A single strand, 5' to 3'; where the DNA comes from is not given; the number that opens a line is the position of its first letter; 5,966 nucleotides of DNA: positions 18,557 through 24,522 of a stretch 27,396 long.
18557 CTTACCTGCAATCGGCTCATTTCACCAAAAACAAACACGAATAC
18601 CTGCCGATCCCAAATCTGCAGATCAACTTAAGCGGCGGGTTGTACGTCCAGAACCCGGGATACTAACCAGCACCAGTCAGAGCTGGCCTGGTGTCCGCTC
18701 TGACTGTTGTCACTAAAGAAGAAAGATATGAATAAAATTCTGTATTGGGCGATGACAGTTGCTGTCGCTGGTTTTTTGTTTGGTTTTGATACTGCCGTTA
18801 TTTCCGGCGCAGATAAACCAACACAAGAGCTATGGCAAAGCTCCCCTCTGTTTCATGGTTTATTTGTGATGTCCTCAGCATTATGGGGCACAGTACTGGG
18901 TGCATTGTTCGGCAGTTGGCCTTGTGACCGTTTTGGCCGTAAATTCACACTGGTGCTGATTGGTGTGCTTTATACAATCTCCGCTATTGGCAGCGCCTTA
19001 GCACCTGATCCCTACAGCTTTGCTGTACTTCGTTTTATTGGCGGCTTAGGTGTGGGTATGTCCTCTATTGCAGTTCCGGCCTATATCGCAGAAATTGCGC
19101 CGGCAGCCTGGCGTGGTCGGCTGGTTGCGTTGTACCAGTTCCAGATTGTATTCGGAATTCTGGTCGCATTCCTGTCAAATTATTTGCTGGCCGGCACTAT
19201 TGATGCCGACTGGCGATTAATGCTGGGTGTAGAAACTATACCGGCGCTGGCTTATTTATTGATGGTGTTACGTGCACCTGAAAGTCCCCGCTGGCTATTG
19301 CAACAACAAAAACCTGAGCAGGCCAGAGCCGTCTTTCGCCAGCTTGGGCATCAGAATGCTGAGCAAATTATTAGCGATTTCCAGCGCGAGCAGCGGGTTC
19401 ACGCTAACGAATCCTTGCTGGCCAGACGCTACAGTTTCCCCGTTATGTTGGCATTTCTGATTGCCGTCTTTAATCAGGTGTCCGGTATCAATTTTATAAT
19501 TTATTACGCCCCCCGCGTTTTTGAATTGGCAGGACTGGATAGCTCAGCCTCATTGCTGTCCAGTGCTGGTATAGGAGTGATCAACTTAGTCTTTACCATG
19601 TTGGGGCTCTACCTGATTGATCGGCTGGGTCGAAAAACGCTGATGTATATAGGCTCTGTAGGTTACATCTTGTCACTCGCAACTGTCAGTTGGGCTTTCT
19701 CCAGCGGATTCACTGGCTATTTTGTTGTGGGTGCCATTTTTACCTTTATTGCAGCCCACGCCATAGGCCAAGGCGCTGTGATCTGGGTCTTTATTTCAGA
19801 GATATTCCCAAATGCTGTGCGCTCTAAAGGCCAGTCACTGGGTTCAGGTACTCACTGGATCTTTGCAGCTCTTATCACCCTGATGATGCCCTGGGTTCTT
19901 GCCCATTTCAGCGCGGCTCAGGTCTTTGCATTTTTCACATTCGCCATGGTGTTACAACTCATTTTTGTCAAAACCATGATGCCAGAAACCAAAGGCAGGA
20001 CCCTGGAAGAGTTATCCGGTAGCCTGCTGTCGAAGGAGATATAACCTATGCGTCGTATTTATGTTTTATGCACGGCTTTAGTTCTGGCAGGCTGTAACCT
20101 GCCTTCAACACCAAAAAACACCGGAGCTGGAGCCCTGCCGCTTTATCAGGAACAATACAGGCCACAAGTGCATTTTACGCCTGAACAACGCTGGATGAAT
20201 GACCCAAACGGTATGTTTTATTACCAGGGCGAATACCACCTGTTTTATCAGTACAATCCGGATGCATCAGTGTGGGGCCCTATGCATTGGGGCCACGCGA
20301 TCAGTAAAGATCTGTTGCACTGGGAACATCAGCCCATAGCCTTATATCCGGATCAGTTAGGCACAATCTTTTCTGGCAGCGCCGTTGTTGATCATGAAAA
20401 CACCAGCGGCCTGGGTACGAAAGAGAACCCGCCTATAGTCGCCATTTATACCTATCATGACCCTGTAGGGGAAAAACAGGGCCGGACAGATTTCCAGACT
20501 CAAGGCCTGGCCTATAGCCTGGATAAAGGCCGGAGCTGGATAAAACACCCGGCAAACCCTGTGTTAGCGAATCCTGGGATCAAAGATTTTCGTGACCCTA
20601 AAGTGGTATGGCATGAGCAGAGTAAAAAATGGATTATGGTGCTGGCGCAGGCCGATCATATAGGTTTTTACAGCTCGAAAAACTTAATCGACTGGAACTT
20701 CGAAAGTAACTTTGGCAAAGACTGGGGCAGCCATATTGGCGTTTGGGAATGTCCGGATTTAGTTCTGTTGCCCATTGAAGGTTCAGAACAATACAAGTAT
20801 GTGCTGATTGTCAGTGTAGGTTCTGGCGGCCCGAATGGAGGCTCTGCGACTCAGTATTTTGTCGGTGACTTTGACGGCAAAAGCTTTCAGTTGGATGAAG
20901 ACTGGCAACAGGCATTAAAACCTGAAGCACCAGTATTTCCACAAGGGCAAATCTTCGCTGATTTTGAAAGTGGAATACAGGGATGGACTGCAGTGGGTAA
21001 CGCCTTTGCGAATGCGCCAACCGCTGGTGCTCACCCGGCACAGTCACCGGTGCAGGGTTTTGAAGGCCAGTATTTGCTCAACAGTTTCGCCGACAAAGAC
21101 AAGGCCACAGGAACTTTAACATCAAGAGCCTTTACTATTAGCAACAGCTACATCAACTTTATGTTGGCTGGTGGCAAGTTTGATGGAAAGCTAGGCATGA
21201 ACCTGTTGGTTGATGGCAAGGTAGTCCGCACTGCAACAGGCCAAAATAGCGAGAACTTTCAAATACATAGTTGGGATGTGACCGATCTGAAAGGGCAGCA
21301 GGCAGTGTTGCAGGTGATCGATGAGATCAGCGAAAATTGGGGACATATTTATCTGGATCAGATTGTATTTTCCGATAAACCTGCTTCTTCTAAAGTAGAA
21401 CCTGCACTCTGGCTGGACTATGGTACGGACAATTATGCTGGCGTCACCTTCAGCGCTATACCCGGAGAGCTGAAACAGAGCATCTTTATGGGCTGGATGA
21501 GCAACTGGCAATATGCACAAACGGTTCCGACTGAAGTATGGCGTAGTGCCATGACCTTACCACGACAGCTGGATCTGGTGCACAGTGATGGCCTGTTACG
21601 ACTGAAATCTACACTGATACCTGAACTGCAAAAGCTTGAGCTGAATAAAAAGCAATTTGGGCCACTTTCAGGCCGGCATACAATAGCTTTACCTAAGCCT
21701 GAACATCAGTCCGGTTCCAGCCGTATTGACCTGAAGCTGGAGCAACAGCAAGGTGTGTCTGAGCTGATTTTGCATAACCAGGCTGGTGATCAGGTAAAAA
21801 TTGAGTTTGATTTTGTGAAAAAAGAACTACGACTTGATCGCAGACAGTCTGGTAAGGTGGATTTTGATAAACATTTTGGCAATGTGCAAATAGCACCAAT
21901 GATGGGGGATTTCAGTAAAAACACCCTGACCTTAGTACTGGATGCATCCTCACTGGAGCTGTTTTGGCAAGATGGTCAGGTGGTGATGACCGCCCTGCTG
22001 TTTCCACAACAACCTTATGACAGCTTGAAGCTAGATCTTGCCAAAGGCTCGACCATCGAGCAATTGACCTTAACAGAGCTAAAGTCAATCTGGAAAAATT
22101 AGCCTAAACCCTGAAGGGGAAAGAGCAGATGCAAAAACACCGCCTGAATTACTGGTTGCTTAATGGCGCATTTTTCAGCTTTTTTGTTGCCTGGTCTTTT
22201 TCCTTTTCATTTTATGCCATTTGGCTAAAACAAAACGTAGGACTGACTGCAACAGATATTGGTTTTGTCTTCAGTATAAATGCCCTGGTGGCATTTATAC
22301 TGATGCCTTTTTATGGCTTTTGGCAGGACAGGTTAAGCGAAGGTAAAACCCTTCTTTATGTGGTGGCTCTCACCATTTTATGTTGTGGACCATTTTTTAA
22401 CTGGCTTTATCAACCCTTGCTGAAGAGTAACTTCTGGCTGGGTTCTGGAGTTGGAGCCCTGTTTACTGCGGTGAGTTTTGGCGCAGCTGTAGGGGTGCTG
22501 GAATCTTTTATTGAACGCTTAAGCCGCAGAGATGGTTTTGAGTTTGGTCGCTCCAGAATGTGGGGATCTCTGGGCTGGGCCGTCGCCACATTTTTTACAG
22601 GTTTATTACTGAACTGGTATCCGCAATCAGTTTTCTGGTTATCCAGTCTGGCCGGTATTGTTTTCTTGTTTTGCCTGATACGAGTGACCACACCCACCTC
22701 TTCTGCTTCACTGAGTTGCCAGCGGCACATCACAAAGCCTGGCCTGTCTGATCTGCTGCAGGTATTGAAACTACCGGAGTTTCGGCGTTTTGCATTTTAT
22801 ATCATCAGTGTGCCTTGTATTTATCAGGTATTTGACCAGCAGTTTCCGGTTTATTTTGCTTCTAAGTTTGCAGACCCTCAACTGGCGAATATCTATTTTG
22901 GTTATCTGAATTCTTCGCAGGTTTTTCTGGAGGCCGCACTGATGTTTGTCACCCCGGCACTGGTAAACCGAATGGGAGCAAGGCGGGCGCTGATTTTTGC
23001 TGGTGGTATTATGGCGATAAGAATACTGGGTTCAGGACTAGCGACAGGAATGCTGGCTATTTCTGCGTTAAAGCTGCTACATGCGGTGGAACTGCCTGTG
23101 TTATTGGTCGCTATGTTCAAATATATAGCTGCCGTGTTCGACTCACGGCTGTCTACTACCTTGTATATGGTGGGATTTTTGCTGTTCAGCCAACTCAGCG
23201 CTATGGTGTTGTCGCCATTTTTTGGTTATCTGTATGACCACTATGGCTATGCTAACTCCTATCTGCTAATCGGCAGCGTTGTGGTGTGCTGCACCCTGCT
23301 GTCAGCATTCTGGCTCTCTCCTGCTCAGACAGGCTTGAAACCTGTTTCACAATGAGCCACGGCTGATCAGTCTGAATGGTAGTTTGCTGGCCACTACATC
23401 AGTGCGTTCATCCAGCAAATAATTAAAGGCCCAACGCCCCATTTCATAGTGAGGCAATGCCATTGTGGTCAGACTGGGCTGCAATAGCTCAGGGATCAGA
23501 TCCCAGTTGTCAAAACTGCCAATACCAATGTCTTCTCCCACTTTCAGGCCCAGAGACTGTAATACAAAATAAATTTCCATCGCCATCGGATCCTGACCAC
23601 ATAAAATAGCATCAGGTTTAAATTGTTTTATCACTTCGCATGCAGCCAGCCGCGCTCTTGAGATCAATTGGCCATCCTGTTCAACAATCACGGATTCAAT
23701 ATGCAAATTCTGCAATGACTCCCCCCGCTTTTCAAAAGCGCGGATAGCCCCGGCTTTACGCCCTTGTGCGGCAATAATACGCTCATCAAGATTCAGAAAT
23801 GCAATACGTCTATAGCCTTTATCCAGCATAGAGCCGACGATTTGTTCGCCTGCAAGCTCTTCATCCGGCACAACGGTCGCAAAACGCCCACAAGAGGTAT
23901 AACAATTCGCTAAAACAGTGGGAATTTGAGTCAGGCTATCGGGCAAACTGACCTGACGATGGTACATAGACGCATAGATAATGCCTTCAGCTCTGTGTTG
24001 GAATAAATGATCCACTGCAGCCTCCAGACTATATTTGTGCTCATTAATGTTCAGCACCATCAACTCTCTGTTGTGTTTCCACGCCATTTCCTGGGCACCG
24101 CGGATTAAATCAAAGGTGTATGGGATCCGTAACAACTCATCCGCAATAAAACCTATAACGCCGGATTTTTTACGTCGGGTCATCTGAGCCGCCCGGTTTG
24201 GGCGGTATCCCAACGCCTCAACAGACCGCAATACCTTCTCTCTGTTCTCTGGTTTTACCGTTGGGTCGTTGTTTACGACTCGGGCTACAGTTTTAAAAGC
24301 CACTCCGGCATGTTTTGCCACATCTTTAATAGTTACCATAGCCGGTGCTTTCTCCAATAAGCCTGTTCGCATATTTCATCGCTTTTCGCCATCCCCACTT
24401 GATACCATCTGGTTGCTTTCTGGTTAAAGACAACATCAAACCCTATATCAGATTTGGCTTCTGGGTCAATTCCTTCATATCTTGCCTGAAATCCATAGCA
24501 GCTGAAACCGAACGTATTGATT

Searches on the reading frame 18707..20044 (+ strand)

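Call 79: search_protein_families(library=pfam, proteins=[window:18707-20044:+], max_evalue=0.001)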
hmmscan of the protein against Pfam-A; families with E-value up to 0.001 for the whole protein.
window:18707-20044:+ (445 aa): 2 families
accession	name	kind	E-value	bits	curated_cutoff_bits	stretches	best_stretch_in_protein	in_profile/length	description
PF00083.30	Sugar_tr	-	1e-102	344.8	22.3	1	14-436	1-448/452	Sugar (and other) transporter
PF07690.21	MFS_1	-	4.7e-32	111.7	33.4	2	19-378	2-334/347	Major Facilitator Superfamily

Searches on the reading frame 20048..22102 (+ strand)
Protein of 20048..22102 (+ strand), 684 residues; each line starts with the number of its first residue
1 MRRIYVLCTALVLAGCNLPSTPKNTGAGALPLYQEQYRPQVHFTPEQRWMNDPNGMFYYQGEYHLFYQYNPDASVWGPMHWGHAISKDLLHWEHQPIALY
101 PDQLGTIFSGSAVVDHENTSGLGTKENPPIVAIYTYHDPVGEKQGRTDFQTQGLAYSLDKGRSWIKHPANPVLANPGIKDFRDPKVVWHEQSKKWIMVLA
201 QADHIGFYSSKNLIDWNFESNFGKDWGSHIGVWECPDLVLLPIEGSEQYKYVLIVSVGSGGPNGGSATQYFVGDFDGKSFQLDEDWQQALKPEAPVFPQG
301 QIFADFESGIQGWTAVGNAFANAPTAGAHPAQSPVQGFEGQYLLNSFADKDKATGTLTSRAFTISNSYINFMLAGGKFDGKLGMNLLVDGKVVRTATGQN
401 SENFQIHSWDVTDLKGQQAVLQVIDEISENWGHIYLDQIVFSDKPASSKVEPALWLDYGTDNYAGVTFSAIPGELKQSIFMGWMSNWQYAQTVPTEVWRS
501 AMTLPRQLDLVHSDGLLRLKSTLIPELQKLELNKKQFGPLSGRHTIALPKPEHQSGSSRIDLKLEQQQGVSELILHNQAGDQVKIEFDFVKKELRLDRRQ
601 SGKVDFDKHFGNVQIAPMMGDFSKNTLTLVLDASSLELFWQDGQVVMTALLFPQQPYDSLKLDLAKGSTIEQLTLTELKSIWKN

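Call 79: search_protein_families(library=pfam, proteins=[window:20048-22102:+], max_evalue=0.001)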
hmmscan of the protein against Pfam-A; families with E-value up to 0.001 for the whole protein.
window:20048-22102:+ (684 aa): 2 families
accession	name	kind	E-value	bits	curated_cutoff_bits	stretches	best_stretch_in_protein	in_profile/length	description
PF00251.26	Glyco_hydro_32N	-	9.8e-92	308.2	22.1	2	42-287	1-242/307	Glycosyl hydrolases family 32 N-terminal domain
PF08244.19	Glyco_hydro_32C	-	1.3e-17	64.8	21.9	1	553-675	29-156/158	Glycosyl hydrolases family 32 C terminal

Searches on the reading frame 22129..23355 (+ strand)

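Call 79: search_protein_families(library=pfam, proteins=[window:22129-23355:+], max_evalue=0.001)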
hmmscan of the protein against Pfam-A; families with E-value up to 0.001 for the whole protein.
window:22129-23355:+ (408 aa): 3 families
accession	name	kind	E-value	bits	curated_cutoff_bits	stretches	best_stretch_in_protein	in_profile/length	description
PF01306.25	LacY_symp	-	1.7e-119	399.7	24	1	3-400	4-404/413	LacY proton/sugar symporter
PF07690.21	MFS_1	-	1.4e-22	80.6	33.4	2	13-308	4-291/347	Major Facilitator Superfamily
PF12832.13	MFS_1_like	-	1.8e-22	80.3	25.2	1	8-378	1-371/373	MFS_1 like family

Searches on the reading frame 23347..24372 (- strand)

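Call 79: search_protein_families(library=pfam, proteins=[window:23347-24372:-], max_evalue=0.001)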
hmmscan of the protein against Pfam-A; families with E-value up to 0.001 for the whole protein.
window:23347-24372:- (341 aa): 3 families
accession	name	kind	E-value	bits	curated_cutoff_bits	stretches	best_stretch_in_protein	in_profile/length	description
PF00532.27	Peripla_BP_1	-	1.4e-24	87.5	22.2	1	71-329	2-271/281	Periplasmic binding proteins and sugar binding domain of LacI family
PF13377.12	Peripla_BP_3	-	3.4e-20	73.2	26.5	1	182-340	4-166/167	Periplasmic binding protein-like domain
PF00356.27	LacI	-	8.2e-15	54.8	27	1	14-59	1-46/46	Bacterial regulatory proteins, lacI family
